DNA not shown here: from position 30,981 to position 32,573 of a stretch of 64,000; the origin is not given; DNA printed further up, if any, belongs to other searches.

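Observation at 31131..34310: HExxH (DUF922-like) protein flanked by two paralogous TIGR02270-type helical-repeat proteins: candidate uncharacterised T6SS effector module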

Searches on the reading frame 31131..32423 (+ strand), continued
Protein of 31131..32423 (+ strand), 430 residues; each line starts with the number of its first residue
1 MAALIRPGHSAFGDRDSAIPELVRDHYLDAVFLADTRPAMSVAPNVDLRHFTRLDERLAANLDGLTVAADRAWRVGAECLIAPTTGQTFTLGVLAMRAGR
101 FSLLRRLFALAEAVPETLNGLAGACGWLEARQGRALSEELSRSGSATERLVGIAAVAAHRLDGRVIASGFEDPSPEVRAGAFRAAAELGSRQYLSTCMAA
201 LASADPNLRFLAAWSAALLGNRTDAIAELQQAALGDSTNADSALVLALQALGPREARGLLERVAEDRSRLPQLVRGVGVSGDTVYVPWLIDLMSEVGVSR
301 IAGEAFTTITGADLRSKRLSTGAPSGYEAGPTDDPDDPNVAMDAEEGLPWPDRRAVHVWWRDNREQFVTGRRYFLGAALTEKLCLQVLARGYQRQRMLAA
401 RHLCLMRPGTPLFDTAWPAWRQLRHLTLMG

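Call 100: search_protein_families(library=ncbifam, proteins=[L038:4710-5339:+, L038:4025-4516:+], max_evalue=0.1)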
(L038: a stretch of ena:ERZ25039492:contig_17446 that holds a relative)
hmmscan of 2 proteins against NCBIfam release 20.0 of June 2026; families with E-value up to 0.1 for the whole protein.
L038:4710-5339:+ (209 aa): 0 families

L038:4025-4516:+ (163 aa): 0 families

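Call 103: find_encoding_contigs(protein=P0115, flank=5000, max_places=1)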
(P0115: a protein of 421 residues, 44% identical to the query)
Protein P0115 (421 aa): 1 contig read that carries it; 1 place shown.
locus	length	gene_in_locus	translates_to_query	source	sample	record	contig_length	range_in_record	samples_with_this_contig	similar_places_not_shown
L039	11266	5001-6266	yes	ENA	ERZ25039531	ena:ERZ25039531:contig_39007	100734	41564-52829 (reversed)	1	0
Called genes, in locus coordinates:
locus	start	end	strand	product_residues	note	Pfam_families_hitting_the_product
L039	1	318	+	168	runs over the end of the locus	PF20093:DUF6484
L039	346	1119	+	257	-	PF13665:Tox-PAAR-like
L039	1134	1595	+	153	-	-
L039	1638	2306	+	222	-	-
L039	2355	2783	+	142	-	-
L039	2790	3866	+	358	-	PF09937:DUF2169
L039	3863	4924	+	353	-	-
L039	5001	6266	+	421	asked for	PF13646:HEAT_2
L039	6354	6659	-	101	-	-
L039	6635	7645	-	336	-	-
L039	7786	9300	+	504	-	PF16697:Yop-YscD_cpl (weak), PF00498:FHA, PF20232:T6SS_FHA_C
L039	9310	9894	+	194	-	PF25459:AIM3_BBC1_C (weak)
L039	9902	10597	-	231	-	PF09867:TagF_N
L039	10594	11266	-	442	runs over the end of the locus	PF06761:IcmF-related, PF06744:IcmF_C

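Call 104: find_encoding_contigs(protein=P0117, flank=5000, max_places=1)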
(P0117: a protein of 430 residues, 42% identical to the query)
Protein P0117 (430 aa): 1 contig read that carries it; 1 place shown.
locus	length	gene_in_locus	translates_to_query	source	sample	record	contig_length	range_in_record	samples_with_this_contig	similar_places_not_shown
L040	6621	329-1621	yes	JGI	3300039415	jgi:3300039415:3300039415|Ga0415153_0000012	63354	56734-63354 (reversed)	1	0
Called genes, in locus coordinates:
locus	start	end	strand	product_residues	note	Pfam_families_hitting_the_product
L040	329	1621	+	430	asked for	PF13646:HEAT_2 (weak)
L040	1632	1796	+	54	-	-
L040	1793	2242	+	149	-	-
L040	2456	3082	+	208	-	PF25459:AIM3_BBC1_C, PF05257:CHAP (weak)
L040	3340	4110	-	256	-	-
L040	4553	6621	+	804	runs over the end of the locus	PF00069:Pkinase, PF07714:PK_Tyr_Ser-Thr, PF01636:APH (faint), PF03109:ABC1, PF18998:Flg_new_2 (faint)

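Call 105: find_encoding_contigs(protein=P0192, flank=5000, max_places=1)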
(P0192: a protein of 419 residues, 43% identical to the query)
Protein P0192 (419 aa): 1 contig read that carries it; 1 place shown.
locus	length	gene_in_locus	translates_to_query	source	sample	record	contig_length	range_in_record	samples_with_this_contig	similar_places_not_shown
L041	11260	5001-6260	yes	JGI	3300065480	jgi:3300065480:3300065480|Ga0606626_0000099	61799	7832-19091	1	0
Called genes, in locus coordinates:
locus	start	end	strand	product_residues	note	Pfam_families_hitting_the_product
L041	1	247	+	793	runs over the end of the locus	PF05954:Phage_GPD, PF04717:Phage_base_V, PF22178:Gp5_trimer_C, PF06715:Gp5_C (faint), PF22178:Gp5_trimer_C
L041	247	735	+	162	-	PF20093:DUF6484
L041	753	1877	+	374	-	PF09937:DUF2169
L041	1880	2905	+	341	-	-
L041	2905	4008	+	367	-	PF13665:Tox-PAAR-like, PF15635:Tox-GHH2 (weak)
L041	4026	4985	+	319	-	-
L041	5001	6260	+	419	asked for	PF13646:HEAT_2 (weak)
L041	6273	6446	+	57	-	-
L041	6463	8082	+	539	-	PF16697:Yop-YscD_cpl (faint), PF00498:FHA, PF20232:T6SS_FHA_C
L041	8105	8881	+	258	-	PF13672:PP2C_2, PF00481:PP2C (faint), PF07228:SpoIIE (weak)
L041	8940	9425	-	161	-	PF05638:T6SS_HCP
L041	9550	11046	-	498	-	PF05943:VipB, PF18945:VipB_2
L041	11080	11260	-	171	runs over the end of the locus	PF05591:T6SS_VipA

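Call 110: predict_structure(alignment_id=A6)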
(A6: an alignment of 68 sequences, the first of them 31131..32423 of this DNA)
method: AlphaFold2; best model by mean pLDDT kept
length: 430 residues; sequences in the alignment: 68
mean_pLDDT: 94.2   pTM: 0.90
mean pLDDT of the five models: 94.2, 93.5, 93.4, 92.9, 92.5
residues with pLDDT >= 90: 387; 70-90: 21; 50-70: 18; < 50: 4
segments of 3 or more residues with pLDDT < 50: 1-4
pLDDT, mean of each block of 10 residues (from residue 1): 52 72 97 96 94 98 97 94 96 97 97 97 96 96 97 97 94 97 97 98 97 98 97 96 98 98 97 98 98 97 98 97 87 70 87 98 97 98 98 97 97 96 94
secondary structure, 60 per line:
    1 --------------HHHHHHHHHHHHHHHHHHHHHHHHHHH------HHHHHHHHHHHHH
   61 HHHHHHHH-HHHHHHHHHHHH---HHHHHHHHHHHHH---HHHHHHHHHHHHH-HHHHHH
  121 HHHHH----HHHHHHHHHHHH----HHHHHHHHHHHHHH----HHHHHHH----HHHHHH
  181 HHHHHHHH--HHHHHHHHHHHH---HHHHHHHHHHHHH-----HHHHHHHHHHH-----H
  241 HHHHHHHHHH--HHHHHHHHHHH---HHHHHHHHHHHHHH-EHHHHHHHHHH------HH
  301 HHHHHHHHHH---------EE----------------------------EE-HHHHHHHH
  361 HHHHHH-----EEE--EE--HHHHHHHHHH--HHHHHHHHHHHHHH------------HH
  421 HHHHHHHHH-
elements in order: H15-41 H48-68 H70-81 H85-97 H101-113 H115-125 H130-141 H146-159 H164-170 H175-188 H191-202 H206-218 H224-234 H240-250 H253-263 H267-280 H283-292 H299-310 H353-366 E372-374 H381-390 H393-406 H419-429

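Call 112: fold_search(model_id=the predicted structure, library=pdb)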
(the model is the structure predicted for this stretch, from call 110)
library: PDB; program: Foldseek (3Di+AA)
matches with E <= 10: 961; with E <= 0.001: 0
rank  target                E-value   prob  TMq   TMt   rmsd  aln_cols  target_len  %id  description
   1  6bzx_A                1.1e-03  1.00  0.34  0.49   9.0       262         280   19  Structure of the artificial complex alpha-Rep/Octarellin V.1 crystallized by counter diffusion in a capillary (released 2019-01-09)
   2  4zv6_A                1.4e-03  1.00  0.37  0.53   8.0       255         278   20  Crystal structure of the artificial alpharep-7 octarellinV.1 complex (released 2016-05-25)
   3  6fsq                  1.9e-03  1.00  0.34  0.39  13.0       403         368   17  Structure of A3_bGFPD, an artificial bi-domain protein based on two different alphaRep domains : A3 and a GFP binding do (released 2018-08-08)
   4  4xl5_C                3.4e-03  1.00  0.36  0.57   6.5       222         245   22  X-ray structure of bGFP-A / EGFP complex (released 2015-08-19)
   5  7p0h_A                5.1e-03  1.00  0.33  0.35   5.0       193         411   23  Crystal structure of Helicobacter pylori ComF fused to an artificial alphaREP crystallization helper(named B2) (released 2022-04-06)
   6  7z0g_C                7.3e-03  1.00  0.34  0.60   5.5       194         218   24  CPAP:TUBULIN:IE5 ALPHAREP COMPLEX P1 SPACE GROUP (released 2022-04-13)
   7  4rxh_B                7.6e-03  1.00  0.30  0.31  13.3       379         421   11  Crystal Structure of Importin-alpha from Neurospora crassa complexed with SV40NLS (released 2015-07-01)
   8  7q1f_C                8.3e-03  1.00  0.34  0.60   6.3       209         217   23  CPAP:TUBULIN:IE5 ALPHAREP COMPLEX (released 2022-04-20)
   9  8rbz_d                8.6e-03  0.99  0.26  0.16  21.1       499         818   12  Structure of Integrator-PP2A-SOSS-CTD post-termination complex (released 2024-02-07)
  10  2pf4_B                9.0e-03  1.00  0.37  0.29  17.1       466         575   13  Crystal structure of the full-length simian virus 40 small t antigen complexed with the protein phosphatase 2A Aalpha  (released 2007-08-07)
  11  7q1f_T                9.8e-03  1.00  0.34  0.60   6.2       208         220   24  CPAP:TUBULIN:IE5 ALPHAREP COMPLEX (released 2022-04-20)
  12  7rdr_A                1.1e-02  0.75  0.17  0.17  21.2       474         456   13  Circular tandem repeat protein with novel repeat topology and enhanced subunit contact surfaces (released 2021-09-01)
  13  6gwc_C                1.2e-02  1.00  0.34  0.61   6.1       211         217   24  Tubulin:iE5 alphaRep complex (released 2019-01-30)
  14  5h2w_A                1.3e-02  1.00  0.29  0.30  13.0       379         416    9  Crystal structure of the karyopherin Kap60p bound to the SUMO protease Ulp1p (150-340) (released 2016-12-14)
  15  7z0g_T                1.4e-02  1.00  0.34  0.60   5.6       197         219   24  CPAP:TUBULIN:IE5 ALPHAREP COMPLEX P1 SPACE GROUP (released 2022-04-13)
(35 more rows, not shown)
